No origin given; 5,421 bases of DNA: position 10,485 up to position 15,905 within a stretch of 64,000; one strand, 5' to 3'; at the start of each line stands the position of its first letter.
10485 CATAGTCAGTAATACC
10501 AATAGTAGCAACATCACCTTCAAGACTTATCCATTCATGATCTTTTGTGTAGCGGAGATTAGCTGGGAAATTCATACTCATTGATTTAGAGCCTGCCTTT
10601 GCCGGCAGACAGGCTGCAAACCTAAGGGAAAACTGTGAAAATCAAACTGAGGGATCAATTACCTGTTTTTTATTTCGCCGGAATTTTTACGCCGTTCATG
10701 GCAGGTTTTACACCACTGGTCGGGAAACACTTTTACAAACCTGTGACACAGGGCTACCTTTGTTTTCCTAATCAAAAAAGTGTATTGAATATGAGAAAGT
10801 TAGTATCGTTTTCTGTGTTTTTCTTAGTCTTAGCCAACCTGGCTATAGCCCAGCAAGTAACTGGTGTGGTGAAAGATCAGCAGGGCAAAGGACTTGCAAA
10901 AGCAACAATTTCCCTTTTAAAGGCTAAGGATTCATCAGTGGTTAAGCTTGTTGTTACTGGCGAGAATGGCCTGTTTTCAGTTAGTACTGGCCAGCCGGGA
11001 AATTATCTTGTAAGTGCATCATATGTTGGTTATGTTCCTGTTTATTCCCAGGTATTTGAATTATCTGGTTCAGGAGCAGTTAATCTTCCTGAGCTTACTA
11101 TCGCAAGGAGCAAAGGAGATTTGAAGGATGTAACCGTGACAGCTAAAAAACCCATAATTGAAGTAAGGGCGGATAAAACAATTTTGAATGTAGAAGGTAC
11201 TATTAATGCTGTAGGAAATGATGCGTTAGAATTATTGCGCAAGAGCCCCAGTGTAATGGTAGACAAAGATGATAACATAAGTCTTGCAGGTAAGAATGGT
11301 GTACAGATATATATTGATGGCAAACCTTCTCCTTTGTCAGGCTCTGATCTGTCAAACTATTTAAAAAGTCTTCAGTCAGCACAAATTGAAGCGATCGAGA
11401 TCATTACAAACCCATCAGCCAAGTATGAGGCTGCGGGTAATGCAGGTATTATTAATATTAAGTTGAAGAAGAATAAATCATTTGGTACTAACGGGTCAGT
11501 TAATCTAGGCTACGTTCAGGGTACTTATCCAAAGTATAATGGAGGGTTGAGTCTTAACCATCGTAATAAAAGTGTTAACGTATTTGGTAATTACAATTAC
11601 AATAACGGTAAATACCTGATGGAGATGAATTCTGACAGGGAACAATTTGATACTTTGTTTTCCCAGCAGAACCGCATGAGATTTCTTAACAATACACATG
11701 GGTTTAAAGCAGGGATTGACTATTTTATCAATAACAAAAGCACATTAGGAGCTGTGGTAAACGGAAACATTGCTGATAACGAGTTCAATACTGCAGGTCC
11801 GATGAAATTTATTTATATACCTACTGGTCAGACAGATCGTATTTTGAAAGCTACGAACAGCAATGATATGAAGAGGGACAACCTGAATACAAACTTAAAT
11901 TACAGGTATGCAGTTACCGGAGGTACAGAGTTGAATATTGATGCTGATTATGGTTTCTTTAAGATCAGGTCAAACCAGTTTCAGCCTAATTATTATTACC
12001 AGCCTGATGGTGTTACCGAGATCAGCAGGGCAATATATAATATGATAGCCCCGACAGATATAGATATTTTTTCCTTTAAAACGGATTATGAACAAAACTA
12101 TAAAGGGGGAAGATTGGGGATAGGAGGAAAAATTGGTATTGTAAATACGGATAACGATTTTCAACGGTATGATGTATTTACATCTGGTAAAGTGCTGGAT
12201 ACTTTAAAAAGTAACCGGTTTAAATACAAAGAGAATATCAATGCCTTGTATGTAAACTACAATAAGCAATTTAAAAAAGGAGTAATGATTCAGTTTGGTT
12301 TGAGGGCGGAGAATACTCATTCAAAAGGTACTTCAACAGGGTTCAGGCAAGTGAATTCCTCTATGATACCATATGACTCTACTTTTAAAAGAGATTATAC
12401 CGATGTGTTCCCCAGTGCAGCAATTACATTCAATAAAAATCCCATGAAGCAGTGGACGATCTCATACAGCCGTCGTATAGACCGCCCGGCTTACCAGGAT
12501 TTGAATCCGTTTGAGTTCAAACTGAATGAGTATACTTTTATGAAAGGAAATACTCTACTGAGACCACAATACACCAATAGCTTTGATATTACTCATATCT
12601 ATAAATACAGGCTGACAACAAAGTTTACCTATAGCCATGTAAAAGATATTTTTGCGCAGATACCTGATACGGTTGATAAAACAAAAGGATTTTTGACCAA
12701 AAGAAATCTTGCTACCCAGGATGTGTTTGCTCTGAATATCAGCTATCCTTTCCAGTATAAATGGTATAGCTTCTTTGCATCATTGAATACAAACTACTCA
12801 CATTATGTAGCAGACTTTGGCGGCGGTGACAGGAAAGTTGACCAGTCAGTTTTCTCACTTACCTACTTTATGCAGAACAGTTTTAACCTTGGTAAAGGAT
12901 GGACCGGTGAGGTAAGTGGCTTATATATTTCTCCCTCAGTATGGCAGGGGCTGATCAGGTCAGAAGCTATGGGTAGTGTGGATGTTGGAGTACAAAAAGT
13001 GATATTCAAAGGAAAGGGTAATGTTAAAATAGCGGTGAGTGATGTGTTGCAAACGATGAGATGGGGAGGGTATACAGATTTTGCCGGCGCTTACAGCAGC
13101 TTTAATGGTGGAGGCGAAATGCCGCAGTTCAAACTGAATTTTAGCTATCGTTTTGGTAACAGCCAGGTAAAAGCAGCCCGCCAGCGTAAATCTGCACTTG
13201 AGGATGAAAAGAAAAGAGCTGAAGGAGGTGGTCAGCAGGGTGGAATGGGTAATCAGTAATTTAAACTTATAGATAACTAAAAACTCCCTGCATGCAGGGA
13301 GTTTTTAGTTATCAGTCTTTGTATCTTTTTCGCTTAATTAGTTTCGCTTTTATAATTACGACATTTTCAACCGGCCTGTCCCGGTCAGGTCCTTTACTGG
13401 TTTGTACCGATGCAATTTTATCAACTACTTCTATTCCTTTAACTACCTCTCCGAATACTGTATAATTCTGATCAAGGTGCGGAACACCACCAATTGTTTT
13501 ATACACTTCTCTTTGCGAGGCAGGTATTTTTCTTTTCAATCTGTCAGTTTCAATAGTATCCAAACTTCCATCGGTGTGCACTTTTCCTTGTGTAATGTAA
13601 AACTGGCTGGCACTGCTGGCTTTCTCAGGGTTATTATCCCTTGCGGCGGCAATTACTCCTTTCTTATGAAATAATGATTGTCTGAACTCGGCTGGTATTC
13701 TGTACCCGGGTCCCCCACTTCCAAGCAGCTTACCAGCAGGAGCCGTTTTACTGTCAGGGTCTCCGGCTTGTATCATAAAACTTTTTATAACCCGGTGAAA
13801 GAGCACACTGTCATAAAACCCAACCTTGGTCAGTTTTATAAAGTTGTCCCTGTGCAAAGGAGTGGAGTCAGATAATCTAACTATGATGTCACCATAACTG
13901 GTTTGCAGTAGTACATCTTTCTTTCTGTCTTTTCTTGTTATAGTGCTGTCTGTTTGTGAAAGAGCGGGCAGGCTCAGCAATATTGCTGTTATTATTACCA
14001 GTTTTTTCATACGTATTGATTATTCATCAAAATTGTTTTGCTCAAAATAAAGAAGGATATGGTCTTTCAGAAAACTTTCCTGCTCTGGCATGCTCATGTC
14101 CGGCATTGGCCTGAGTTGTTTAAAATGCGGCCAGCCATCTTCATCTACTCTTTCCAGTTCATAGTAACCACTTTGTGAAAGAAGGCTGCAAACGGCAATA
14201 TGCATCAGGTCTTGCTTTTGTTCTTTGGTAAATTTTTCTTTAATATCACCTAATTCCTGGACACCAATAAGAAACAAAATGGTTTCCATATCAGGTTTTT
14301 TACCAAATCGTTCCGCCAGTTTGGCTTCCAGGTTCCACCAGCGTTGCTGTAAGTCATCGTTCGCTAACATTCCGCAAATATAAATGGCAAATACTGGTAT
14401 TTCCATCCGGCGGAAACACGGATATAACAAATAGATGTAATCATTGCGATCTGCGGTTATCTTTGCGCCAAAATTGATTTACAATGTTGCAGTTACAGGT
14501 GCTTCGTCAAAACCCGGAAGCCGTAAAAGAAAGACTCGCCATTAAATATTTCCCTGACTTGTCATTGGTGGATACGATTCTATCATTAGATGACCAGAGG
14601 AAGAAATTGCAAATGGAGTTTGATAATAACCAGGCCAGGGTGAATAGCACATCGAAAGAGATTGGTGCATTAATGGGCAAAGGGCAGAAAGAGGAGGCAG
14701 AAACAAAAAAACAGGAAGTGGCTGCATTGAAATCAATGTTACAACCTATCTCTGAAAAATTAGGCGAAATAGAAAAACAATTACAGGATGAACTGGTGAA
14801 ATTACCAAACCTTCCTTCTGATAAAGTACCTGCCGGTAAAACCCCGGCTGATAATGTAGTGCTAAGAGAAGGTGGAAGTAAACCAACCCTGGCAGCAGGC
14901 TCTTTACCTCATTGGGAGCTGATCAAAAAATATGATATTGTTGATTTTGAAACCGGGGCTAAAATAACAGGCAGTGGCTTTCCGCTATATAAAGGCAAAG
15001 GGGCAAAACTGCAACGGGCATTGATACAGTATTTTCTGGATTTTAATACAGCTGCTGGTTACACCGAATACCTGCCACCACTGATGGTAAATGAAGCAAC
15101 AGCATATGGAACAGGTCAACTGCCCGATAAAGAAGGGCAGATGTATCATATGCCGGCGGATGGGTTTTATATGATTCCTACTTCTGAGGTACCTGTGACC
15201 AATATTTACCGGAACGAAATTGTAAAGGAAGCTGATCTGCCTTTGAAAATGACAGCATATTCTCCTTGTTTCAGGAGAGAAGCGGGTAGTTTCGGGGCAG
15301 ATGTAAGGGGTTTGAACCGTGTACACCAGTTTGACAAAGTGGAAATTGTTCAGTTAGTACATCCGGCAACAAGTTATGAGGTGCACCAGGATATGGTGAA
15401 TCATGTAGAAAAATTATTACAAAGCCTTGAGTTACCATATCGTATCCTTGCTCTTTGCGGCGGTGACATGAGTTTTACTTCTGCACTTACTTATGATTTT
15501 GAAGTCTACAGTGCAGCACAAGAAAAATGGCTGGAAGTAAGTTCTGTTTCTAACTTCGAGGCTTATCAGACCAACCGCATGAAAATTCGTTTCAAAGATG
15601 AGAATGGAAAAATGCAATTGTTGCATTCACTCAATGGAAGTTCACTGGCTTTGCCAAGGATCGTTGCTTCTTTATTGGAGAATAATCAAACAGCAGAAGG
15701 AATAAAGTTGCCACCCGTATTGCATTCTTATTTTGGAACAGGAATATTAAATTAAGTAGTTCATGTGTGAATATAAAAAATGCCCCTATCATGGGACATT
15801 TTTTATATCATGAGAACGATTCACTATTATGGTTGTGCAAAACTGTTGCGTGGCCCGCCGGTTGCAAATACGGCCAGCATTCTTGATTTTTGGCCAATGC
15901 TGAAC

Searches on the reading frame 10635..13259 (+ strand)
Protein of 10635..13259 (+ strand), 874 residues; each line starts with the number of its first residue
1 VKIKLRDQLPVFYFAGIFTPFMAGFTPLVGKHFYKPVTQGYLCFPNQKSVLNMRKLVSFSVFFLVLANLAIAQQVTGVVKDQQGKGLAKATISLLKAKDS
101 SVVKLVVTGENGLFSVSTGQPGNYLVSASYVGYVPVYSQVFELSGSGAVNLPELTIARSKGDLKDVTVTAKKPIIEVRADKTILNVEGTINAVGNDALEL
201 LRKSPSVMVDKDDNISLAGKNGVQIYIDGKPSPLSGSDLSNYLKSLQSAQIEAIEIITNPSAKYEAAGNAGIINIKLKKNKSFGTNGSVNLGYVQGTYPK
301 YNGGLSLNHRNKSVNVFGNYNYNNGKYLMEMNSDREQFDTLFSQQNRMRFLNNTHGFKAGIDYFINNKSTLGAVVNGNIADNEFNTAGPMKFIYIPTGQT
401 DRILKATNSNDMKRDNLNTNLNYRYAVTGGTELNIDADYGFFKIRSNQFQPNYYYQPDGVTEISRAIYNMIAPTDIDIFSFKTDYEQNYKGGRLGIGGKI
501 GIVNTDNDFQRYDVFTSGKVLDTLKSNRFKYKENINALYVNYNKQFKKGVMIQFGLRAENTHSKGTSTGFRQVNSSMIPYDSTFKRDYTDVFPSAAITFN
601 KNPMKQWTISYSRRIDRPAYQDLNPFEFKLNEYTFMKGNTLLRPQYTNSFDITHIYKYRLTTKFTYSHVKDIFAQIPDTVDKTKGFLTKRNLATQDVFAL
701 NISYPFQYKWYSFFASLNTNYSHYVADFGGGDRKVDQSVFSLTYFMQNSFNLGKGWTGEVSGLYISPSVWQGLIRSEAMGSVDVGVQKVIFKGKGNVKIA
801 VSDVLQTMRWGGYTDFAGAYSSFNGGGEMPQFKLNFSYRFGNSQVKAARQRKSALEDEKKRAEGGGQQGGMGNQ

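Call 88: search_protein_families(library=pfam, proteins=[window:10635-13259:+], max_evalue=0.00001)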
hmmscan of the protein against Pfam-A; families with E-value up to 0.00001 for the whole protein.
window:10635-13259:+ (874 aa): 2 families
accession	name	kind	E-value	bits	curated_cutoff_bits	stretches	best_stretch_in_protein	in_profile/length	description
PF14905.12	OMP_b-brl_3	-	1.6e-90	304.6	27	1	430-838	7-408/408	Outer membrane protein beta-barrel family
PF13620.12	CarboxypepD_reg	-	3.1e-11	43.9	32.3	1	74-150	1-76/82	Carboxypeptidase regulatory-like domain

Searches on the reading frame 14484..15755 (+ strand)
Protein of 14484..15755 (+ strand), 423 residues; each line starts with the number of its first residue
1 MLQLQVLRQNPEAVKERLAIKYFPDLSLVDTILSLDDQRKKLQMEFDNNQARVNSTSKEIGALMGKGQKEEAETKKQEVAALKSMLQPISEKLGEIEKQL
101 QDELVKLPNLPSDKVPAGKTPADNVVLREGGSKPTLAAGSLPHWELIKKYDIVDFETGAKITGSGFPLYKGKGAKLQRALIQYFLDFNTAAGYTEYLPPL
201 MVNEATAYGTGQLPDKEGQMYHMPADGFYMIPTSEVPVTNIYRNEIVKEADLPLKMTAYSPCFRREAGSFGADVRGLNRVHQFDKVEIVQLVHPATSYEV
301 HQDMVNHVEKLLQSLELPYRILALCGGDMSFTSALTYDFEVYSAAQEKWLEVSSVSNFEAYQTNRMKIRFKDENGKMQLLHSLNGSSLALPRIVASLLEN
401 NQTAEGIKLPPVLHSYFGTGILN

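Call 88: search_protein_families(library=pfam, proteins=[window:14484-15755:+], max_evalue=0.00001)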
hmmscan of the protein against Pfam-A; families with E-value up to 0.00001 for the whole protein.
window:14484-15755:+ (423 aa): 2 families
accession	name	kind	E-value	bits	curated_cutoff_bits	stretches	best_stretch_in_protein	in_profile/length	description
PF00587.30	tRNA-synt_2b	-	1.9e-38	132.7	29.3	1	226-401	9-179/179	tRNA synthetase class II core domain (G, H, P, S and T)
PF02403.27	Seryl_tRNA_N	-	4.5e-25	88.4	28.2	1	1-111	1-108/108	Seryl-tRNA synthetase N-terminal domain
